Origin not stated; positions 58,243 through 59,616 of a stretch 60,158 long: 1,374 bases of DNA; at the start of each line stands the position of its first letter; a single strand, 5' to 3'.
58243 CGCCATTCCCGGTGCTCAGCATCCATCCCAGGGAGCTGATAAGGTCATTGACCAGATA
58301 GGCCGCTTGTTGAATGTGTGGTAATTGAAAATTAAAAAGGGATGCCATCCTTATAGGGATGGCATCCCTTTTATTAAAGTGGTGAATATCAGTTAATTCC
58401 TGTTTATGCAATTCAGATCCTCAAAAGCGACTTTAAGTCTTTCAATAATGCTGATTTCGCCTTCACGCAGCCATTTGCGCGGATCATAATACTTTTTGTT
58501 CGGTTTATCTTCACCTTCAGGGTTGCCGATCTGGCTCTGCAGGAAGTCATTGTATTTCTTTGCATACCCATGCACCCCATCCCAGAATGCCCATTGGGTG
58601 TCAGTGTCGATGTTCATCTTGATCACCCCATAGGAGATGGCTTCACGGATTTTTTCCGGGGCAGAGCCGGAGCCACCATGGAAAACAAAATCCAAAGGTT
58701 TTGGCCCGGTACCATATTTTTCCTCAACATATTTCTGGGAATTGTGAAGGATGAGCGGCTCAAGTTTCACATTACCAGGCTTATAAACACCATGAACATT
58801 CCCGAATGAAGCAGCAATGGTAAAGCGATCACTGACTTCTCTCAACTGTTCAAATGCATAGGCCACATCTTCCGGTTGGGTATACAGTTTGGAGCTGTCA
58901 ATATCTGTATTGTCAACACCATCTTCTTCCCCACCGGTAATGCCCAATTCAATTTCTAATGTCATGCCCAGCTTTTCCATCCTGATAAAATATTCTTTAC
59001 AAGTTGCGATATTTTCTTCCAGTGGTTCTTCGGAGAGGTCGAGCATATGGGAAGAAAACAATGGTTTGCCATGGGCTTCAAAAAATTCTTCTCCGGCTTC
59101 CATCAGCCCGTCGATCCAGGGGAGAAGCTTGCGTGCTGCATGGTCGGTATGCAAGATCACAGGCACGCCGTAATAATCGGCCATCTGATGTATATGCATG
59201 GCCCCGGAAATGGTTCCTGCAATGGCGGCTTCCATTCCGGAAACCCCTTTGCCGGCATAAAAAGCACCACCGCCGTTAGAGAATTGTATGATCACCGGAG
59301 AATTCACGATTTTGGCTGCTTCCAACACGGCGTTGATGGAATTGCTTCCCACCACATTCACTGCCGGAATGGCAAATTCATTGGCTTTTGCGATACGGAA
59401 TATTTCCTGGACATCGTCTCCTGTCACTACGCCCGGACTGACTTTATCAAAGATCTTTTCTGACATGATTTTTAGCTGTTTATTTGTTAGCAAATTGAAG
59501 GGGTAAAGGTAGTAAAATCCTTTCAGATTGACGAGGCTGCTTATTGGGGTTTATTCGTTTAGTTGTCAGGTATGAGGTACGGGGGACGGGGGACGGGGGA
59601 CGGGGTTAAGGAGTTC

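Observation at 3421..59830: Window-wide family of intergenic 7-nt and 8-nt periodic 'word' arrays in about 10 of 45 intergenic gaps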

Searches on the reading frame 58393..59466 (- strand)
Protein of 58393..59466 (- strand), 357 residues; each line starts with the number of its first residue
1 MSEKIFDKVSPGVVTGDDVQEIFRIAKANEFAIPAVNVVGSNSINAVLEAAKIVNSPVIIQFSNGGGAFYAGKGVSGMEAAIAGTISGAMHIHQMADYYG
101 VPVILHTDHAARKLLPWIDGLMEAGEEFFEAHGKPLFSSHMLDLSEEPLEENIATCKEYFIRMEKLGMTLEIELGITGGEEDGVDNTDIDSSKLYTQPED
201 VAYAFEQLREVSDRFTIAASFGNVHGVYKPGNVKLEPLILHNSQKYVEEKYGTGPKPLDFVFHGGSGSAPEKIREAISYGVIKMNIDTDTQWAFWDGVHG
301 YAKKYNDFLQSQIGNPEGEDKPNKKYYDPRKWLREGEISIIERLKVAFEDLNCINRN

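Call 26: search_protein_families(library=pfam, proteins=[window:58393-59466:-], max_evalue=0.00001)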
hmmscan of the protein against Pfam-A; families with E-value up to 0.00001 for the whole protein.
window:58393-59466:- (357 aa): 1 family
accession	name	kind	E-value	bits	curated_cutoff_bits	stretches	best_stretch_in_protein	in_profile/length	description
PF01116.26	F_bP_aldolase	-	5.2e-83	279.2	25.5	1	18-355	2-276/277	Fructose-bisphosphate aldolase class-II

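Call 38: find_encoding_contigs(protein=window:58393-59466:-, flank=10000, max_places=10)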
Protein window:58393-59466:- (357 aa): 2 contigs read that carry it; 2 places shown.
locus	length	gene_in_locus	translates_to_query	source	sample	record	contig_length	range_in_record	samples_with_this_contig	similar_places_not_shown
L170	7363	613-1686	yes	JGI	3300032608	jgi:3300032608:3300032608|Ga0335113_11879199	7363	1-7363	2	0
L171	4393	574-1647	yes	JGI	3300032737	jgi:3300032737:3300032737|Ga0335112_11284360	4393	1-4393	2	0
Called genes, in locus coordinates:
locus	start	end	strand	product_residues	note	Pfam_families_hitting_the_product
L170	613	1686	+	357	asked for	PF01116:F_bP_aldolase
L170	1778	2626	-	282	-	PF00582:Usp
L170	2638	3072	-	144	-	-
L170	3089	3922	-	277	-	PF00582:Usp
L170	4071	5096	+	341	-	PF05496:RuvB_N, PF00004:AAA, PF07728:AAA_5 (faint), PF17864:AAA_lid_4, PF05491:WHD_RuvB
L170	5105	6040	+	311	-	PF08331:QueG_DUF1730, PF13187:Fer4_9 (faint), PF00037:Fer4 (faint), PF12838:Fer4_7 (faint), PF13237:Fer4_10 (faint), PF13484:Fer4_16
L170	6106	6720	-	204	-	PF13505:OMP_b-brl (weak), PF13568:OMP_b-brl_2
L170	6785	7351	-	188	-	PF00188:CAP (weak)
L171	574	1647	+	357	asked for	PF01116:F_bP_aldolase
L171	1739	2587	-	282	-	PF00582:Usp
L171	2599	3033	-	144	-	-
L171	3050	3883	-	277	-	PF00582:Usp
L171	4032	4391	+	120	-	?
